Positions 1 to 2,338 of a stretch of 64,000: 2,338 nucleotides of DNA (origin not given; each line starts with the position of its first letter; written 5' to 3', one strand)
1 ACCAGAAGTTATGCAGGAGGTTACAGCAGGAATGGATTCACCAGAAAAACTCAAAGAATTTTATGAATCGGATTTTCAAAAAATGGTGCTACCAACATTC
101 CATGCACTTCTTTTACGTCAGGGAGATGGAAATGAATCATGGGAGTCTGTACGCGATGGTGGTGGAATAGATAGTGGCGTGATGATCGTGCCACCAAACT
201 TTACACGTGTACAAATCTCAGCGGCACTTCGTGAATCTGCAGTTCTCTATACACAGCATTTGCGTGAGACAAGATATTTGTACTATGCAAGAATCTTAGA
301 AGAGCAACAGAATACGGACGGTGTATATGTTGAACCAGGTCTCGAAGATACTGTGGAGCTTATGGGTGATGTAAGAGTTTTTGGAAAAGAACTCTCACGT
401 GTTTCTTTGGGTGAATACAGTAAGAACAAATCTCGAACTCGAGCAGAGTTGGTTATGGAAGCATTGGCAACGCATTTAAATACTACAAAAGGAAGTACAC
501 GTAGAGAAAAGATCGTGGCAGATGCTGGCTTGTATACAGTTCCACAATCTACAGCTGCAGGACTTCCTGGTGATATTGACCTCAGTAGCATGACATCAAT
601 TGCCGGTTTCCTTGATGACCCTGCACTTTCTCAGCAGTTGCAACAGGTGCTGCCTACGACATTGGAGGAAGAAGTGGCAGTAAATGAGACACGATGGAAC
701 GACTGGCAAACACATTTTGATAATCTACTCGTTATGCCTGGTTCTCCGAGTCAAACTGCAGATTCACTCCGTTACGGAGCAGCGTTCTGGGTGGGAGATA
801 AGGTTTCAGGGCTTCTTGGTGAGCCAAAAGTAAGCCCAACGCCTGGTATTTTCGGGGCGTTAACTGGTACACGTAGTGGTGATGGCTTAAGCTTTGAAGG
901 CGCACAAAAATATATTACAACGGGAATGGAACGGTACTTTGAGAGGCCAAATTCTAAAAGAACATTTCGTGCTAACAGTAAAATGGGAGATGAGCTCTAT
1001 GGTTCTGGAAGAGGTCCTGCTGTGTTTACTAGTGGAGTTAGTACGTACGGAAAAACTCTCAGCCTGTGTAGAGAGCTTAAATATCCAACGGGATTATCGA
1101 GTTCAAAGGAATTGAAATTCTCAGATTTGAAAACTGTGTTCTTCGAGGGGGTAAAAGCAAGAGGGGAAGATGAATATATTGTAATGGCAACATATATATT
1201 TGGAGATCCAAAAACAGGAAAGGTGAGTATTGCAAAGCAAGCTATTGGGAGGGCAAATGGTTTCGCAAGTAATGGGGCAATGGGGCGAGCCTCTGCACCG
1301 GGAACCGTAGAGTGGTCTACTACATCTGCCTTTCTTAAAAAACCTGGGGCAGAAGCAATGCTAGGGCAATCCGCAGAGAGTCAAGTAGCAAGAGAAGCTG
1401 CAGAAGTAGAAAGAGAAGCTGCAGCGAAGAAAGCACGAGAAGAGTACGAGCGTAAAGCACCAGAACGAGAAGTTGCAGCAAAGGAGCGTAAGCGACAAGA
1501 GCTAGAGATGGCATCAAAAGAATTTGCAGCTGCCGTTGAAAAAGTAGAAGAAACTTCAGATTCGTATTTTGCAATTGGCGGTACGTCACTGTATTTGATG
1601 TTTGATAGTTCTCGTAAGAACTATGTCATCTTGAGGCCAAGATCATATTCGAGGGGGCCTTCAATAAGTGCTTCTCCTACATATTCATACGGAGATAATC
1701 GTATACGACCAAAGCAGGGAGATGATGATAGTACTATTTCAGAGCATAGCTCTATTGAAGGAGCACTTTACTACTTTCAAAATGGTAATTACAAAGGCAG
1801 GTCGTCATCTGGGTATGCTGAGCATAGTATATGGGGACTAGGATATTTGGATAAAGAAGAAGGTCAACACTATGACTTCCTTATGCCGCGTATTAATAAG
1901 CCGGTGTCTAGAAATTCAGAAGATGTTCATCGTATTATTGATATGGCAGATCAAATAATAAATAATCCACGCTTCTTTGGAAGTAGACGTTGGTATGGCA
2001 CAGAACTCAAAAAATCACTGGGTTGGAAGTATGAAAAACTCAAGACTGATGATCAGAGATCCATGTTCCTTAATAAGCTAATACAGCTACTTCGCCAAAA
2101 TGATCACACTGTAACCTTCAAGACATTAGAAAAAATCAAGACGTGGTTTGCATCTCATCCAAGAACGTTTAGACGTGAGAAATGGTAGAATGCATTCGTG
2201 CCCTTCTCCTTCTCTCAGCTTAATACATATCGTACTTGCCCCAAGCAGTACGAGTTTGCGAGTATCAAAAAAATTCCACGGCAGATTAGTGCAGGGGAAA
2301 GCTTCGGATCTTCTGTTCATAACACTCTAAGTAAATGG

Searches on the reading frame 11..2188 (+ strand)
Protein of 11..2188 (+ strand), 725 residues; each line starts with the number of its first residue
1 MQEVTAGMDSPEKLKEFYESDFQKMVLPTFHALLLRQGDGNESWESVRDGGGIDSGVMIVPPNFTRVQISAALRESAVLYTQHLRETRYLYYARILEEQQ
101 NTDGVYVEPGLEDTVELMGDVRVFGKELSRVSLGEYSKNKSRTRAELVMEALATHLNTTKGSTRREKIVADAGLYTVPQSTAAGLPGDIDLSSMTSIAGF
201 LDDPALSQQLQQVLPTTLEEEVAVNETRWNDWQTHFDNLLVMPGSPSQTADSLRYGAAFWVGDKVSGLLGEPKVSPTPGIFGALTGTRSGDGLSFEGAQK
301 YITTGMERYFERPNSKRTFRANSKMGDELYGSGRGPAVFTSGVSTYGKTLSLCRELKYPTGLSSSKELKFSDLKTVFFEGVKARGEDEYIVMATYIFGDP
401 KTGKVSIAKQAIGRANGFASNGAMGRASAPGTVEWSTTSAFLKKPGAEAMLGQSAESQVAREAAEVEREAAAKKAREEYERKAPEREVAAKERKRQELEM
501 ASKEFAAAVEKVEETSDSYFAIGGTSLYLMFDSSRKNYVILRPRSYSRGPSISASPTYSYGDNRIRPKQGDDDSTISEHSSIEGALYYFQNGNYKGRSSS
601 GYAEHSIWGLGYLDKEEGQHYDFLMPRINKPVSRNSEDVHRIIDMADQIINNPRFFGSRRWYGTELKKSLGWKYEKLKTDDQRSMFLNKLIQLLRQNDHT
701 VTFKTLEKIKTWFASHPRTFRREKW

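Call 90: find_encoding_contigs(protein=window:11-2188:+, flank=10000, max_places=2)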
Protein window:11-2188:+ (725 aa): no gene with exactly this product is on record in the collection.
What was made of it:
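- Tried and rejected: The lookup with the first ORF failed because the protein is incomplete at the window edge (call 90).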
